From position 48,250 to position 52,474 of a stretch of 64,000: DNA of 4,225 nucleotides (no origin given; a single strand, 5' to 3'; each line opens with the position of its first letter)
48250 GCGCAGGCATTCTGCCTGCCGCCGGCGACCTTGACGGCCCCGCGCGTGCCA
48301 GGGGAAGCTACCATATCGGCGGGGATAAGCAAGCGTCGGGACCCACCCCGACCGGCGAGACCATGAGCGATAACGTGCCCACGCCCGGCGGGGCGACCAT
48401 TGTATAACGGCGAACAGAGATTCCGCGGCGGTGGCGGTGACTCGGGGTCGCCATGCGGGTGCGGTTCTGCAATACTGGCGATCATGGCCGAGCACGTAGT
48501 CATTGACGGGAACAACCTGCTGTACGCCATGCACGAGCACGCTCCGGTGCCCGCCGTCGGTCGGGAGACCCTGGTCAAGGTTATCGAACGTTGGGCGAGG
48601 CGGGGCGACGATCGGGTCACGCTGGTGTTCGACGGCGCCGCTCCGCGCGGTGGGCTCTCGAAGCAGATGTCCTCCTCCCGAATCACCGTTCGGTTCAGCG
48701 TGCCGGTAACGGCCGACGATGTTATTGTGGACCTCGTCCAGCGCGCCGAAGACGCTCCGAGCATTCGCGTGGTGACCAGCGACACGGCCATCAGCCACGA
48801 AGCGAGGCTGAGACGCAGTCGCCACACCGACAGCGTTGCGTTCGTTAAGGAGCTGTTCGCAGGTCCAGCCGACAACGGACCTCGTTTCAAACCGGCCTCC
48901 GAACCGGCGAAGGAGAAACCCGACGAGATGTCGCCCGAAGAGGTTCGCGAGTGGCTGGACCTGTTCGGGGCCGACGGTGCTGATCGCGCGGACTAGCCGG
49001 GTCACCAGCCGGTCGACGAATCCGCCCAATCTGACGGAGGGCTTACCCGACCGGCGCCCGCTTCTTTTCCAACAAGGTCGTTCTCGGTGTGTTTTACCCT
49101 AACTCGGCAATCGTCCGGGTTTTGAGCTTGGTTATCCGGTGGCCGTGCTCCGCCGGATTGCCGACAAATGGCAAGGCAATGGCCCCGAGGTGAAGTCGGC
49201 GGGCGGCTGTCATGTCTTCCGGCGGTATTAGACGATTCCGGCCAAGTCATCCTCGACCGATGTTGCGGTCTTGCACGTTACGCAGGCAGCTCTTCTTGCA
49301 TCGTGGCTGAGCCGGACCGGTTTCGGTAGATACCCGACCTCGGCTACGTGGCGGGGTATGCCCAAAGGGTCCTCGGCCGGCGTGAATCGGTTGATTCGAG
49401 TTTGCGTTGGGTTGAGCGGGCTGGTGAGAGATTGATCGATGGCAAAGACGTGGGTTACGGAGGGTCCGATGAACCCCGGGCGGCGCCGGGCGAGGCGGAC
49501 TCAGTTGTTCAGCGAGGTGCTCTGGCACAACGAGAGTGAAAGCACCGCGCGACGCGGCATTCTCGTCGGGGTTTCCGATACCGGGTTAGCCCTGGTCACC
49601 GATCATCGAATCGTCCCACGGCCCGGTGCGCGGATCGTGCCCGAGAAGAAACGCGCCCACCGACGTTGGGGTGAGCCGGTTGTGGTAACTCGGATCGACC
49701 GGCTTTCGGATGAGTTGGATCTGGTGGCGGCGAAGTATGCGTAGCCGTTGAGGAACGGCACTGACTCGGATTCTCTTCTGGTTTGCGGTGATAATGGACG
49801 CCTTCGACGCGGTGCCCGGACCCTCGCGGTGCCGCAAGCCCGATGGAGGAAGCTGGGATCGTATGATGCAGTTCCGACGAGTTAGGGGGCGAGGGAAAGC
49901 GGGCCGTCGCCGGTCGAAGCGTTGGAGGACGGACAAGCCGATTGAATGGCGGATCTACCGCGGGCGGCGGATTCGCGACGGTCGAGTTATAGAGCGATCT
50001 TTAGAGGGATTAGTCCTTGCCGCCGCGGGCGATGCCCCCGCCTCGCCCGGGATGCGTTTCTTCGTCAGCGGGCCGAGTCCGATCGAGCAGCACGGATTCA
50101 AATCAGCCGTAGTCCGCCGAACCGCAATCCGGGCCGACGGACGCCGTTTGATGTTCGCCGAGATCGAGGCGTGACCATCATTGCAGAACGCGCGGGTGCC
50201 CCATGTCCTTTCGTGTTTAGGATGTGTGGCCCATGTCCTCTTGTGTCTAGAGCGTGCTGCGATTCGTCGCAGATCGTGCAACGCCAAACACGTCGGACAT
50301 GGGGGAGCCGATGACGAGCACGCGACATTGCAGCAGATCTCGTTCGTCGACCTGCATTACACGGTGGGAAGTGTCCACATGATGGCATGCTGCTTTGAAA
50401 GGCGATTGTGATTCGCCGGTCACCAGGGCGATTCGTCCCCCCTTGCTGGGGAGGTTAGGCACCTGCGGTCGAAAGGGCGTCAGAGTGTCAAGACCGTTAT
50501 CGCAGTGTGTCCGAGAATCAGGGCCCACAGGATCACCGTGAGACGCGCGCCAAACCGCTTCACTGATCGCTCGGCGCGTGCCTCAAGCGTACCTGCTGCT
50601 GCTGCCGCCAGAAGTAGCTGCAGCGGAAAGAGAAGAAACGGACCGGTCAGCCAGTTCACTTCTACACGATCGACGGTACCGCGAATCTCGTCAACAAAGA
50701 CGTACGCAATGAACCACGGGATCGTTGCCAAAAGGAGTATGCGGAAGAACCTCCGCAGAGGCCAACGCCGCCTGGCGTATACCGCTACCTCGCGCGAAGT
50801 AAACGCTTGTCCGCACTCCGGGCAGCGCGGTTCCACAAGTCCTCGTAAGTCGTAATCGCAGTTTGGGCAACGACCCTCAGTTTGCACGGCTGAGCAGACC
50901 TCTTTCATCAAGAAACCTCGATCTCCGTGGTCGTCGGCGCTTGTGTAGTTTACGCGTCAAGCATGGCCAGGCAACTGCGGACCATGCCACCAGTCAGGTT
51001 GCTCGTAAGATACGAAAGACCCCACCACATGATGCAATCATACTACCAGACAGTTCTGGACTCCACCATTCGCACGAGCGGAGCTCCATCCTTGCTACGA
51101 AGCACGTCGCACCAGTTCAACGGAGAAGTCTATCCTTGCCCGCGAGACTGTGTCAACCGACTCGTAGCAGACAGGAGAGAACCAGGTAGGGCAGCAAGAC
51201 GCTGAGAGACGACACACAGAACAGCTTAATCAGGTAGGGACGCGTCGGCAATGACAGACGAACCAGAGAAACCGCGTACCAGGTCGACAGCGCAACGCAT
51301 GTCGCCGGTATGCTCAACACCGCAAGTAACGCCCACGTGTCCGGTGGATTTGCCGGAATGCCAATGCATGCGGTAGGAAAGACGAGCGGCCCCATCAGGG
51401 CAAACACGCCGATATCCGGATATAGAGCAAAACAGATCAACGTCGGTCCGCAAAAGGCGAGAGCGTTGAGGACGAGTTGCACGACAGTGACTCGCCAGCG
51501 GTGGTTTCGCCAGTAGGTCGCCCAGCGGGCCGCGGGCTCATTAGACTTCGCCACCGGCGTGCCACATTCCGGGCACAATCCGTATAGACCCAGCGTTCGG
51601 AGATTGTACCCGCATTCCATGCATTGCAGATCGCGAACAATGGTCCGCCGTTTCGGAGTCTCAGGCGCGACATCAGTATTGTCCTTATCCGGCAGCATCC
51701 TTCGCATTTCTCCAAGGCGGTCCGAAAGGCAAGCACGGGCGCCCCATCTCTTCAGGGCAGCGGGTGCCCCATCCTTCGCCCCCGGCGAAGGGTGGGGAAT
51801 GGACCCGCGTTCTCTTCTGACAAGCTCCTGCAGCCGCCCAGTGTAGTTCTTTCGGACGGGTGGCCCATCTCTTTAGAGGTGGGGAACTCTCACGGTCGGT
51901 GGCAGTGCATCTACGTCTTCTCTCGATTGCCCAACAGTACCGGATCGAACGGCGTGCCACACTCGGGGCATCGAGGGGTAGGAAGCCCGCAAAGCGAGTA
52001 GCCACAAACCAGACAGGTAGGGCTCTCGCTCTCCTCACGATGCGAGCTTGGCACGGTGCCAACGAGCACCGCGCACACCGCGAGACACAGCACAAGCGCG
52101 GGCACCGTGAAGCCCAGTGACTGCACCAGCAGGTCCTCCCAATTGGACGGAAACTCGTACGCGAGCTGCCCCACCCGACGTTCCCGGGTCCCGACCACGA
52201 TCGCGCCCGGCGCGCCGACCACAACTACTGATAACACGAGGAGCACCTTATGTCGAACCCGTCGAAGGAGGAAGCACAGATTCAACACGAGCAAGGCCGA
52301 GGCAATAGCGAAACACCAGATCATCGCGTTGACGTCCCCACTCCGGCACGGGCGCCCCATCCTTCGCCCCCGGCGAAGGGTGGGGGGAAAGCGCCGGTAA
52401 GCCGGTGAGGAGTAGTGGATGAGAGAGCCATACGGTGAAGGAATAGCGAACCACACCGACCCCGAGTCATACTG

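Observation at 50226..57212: Unidirectional six-gene array in which each intergenic gap carries the same inverted-repeat-bounded element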

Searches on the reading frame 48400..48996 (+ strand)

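Call 46: search_protein_families(library=pfam, proteins=[window:48400-48996:+], max_evalue=0.0001)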
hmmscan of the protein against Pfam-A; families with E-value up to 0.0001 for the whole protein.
window:48400-48996:+ (198 aa): 1 family
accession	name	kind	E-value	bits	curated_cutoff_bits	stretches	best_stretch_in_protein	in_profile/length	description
PF05991.17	NYN_YacP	-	2.7e-14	53.9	24.6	1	33-185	1-161/166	YacP-like NYN domain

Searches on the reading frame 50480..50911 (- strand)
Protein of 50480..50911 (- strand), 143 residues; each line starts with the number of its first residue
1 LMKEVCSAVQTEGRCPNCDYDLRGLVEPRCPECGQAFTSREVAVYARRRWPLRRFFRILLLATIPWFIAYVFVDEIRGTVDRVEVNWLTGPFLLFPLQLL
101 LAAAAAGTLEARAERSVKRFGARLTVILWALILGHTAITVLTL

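Call 6: search_protein_families(library=pfam, proteins=[window:50480-50911:-], max_evalue=0.01)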
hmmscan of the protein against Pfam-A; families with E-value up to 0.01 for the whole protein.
window:50480-50911:- (143 aa): 3 families
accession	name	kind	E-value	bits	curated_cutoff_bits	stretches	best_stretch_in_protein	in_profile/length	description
PF18912.6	DZR_2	-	0.00027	21.1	27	1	5-42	12-51/56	Double zinc ribbon domain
PF25207.1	DUF7837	-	0.0017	18.8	27.8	0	29-44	7-22/47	Domain of unknown function (DUF7837)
PF13248.11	Zn_ribbon_3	-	0.0072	16.2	27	0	29-39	4-14/26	zinc-ribbon domain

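Call 49: find_encoding_contigs(protein=window:50480-50908:-, flank=6000, max_places=6)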
Protein window:50480-50908:- (142 aa): no gene with exactly this product is on record in the collection.

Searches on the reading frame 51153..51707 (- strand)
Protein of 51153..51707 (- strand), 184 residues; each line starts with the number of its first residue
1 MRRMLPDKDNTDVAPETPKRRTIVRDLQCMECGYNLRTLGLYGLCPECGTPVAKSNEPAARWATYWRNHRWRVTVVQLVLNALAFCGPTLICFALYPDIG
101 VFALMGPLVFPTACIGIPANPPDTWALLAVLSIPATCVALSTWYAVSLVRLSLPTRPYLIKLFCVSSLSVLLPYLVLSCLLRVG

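Call 6: search_protein_families(library=pfam, proteins=[window:51153-51707:-], max_evalue=0.01)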
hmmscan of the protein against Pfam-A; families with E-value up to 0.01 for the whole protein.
window:51153-51707:- (184 aa): 0 families

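Call 43: search_protein_families(library=ncbifam, proteins=[window:51153-51707:-], max_evalue=0.01)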
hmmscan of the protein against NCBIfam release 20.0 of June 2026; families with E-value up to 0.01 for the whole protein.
window:51153-51707:- (184 aa): 0 families

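Call 76: find_encoding_contigs(protein=window:51153-51698:-, flank=8000, max_places=8)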
Protein window:51153-51698:- (181 aa): 1 contig read that carries it; 1 place shown.
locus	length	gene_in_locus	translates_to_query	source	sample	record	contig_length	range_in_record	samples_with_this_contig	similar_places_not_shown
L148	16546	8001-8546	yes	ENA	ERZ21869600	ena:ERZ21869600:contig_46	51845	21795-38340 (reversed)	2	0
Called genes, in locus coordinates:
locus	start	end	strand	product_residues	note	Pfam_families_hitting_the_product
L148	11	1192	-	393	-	-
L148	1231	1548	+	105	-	-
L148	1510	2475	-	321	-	-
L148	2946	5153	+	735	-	PF08240:ADH_N (faint), PF00107:ADH_zinc_N, PF01408:GFO_IDH_MocA, PF02894:GFO_IDH_MocA_C (weak), PF22725:GFO_IDH_MocA_C3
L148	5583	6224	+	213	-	PF07661:MORN_2 (faint)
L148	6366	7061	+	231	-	-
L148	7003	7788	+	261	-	-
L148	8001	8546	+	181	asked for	-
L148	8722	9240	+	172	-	-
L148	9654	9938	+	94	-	-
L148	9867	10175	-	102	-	-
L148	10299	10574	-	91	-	-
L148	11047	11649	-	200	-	PF05991:NYN_YacP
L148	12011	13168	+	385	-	PF00589:Phage_integrase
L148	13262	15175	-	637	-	-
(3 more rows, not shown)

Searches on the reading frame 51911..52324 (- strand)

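Call 6: search_protein_families(library=pfam, proteins=[window:51911-52324:-], max_evalue=0.01)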
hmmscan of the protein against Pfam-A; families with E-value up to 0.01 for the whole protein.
window:51911-52324:- (137 aa): 1 family
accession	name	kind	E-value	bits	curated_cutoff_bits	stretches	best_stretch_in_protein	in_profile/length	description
PF06221.18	zf-C2HC5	-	0.0073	16.7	25.8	0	100-126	16-44/54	Putative zinc finger motif, C2HC5-type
